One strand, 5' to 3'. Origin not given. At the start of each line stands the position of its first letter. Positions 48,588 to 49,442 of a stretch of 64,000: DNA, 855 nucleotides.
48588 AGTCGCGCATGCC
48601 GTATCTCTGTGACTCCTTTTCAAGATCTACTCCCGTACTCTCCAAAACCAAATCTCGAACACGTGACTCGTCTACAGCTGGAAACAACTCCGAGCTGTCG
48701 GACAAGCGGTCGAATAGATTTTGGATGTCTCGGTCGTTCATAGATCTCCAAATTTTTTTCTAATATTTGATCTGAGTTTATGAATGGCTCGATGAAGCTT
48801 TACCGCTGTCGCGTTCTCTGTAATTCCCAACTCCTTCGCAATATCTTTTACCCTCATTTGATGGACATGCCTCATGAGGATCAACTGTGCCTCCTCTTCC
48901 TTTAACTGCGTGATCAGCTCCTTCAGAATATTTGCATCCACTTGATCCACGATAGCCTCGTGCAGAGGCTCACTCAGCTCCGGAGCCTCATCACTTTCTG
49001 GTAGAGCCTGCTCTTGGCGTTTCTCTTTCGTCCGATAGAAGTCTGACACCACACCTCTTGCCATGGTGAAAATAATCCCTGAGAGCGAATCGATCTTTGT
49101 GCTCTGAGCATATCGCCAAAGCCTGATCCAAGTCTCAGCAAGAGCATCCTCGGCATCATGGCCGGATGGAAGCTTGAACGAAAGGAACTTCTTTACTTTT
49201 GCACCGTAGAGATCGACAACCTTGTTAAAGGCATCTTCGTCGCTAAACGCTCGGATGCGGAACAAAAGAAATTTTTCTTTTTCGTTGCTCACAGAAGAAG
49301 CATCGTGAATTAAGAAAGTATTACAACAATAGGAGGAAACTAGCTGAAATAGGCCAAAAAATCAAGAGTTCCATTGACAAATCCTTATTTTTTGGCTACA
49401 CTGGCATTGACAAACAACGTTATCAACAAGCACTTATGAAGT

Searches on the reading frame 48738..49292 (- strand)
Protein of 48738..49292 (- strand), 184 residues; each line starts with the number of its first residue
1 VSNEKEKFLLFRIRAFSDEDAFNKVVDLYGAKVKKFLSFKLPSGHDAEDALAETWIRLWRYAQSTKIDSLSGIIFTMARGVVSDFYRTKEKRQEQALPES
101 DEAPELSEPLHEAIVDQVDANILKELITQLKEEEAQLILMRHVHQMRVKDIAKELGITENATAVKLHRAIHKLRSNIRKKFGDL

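Call 4: search_protein_families(library=pfam, proteins=[window:48738-49292:-], max_evalue=0.01)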
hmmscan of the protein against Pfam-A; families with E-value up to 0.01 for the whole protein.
window:48738-49292:- (184 aa): 4 families
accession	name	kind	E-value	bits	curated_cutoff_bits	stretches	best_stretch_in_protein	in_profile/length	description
PF08281.18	Sigma70_r4_2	-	1.9e-11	43.8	25.7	1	122-172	3-53/54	Sigma-70, region 4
PF04542.20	Sigma70_r2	-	2e-09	37.5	24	1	26-91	2-70/71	Sigma-70 region 2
PF04545.22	Sigma70_r4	-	7.1e-07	29.1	24.1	1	127-174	2-49/50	Sigma-70, region 4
PF04967.18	HTH_10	-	0.001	19.2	23.1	1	145-173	23-51/53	HTH DNA binding domain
